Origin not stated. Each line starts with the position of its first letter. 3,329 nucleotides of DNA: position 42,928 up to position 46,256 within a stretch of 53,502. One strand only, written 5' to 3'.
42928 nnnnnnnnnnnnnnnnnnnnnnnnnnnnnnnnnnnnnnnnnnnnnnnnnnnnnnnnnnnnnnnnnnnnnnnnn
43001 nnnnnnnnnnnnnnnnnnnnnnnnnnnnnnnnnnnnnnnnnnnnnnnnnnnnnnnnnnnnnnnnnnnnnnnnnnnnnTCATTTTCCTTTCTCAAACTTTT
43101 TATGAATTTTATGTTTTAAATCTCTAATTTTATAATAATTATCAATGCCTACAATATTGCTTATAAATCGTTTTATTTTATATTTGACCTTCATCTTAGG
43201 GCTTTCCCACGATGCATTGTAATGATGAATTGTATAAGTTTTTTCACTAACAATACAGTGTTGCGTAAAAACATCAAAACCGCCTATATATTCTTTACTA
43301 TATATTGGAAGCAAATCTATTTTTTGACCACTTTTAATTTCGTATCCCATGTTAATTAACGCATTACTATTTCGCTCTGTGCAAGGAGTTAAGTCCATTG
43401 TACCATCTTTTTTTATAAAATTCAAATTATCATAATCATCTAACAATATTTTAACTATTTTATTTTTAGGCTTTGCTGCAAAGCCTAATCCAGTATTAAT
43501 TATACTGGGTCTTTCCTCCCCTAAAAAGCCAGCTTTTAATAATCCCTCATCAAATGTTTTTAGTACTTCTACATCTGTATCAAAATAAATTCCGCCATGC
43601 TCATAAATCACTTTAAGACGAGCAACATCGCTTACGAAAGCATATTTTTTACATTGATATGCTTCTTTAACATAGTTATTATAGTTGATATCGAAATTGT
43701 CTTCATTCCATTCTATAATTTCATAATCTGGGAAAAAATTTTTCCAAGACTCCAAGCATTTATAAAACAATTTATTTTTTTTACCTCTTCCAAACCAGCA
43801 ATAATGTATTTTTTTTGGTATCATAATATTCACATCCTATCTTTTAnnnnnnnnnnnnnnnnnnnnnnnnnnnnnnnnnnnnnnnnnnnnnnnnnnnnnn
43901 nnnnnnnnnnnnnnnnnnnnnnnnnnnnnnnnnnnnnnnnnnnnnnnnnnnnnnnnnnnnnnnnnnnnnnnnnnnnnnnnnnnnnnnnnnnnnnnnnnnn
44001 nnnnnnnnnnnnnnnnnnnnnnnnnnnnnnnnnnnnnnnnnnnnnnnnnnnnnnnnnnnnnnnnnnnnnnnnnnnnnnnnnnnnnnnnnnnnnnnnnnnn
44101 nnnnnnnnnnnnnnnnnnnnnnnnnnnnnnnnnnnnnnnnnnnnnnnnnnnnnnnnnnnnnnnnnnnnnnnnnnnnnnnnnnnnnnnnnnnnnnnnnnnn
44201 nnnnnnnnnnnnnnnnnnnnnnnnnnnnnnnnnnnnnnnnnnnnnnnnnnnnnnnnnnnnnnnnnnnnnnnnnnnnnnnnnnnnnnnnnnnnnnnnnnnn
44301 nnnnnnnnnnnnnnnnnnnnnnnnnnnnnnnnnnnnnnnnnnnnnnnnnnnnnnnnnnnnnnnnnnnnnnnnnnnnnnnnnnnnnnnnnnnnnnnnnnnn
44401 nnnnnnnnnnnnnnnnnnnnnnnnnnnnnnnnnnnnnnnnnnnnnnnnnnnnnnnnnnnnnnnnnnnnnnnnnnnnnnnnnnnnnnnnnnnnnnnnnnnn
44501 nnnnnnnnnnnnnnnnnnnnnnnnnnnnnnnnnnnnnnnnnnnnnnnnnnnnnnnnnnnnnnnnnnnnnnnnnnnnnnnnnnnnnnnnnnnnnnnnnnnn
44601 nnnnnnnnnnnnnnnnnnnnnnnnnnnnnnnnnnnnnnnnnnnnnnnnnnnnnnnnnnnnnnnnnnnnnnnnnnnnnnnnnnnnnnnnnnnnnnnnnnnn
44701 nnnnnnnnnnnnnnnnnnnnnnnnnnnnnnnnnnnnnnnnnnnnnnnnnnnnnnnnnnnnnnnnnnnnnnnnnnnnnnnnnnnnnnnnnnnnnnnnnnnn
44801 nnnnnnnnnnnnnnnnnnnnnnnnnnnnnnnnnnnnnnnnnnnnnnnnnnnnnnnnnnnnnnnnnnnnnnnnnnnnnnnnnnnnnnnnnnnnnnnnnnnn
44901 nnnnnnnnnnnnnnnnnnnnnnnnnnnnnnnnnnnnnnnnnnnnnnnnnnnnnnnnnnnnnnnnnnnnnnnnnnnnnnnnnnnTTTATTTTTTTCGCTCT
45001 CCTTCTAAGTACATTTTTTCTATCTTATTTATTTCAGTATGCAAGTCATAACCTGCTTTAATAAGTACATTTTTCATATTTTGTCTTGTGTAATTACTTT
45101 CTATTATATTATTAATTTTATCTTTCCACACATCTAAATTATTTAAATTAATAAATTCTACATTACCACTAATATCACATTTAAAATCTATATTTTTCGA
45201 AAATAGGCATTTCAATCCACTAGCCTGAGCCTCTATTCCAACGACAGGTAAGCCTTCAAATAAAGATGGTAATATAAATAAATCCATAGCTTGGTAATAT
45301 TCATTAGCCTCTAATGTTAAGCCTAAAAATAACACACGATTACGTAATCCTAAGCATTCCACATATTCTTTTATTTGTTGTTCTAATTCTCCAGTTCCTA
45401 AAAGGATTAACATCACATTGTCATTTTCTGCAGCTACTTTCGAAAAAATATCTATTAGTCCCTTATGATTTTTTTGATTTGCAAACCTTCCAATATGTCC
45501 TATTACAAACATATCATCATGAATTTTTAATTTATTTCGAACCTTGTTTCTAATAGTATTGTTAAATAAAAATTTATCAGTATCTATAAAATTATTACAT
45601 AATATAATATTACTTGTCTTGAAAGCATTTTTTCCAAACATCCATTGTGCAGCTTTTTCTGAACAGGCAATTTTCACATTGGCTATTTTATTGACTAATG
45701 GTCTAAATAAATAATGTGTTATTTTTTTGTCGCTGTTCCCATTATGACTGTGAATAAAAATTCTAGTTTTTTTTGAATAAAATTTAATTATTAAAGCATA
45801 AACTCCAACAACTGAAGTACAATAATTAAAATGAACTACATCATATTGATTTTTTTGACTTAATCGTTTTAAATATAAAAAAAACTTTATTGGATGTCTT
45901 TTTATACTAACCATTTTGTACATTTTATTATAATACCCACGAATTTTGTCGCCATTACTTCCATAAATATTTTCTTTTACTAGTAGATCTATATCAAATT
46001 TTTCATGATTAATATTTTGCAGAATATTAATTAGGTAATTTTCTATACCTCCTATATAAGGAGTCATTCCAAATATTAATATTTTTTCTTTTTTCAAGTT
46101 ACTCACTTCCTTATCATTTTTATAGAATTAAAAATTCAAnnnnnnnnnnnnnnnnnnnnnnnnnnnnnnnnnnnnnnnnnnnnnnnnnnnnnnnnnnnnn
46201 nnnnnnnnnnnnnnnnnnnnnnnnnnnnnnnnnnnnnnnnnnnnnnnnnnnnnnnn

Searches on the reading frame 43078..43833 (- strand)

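Call 7: search_protein_families(library=pfam, proteins=[window:43078-43833:-], max_evalue=0.01)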
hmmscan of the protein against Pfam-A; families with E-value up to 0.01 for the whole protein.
window:43078-43833:- (251 aa): 3 families
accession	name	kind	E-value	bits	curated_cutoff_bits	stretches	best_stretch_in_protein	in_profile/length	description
PF04488.21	Gly_transf_sug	-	5.3e-16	59.5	23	1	24-96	5-85/93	Glycosyltransferase sugar-binding region containing DXD motif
PF05704.18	Caps_synth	-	2.7e-10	40.6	24.5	1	6-103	47-149/278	Capsular polysaccharide synthesis protein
PF12919.13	TcdA_TcdB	-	1.3e-06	28.4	23.6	1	50-88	156-194/382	TcdA/TcdB catalytic glycosyltransferase domain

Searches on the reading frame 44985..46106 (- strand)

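Call 6: search_protein_families(library=pfam, proteins=[window:44985-46106:-], max_evalue=0.01)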
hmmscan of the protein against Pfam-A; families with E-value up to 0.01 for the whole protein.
window:44985-46106:- (373 aa): 4 families
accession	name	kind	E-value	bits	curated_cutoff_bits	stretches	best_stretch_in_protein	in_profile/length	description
PF00534.26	Glycos_transf_1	-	3.2e-24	85.8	26.4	1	187-346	3-167/172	Glycosyl transferases group 1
PF13692.12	Glyco_trans_1_4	-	4.7e-21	76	27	1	201-304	3-107/142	Glycosyl transferases group 1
PF13439.12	Glyco_transf_4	-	7.8e-11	42.7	28.5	1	18-178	1-170/170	Glycosyltransferase Family 4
PF13477.12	Glyco_trans_4_2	-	4.5e-05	24.1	23.4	1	23-116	11-102/139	Glycosyl transferase 4-like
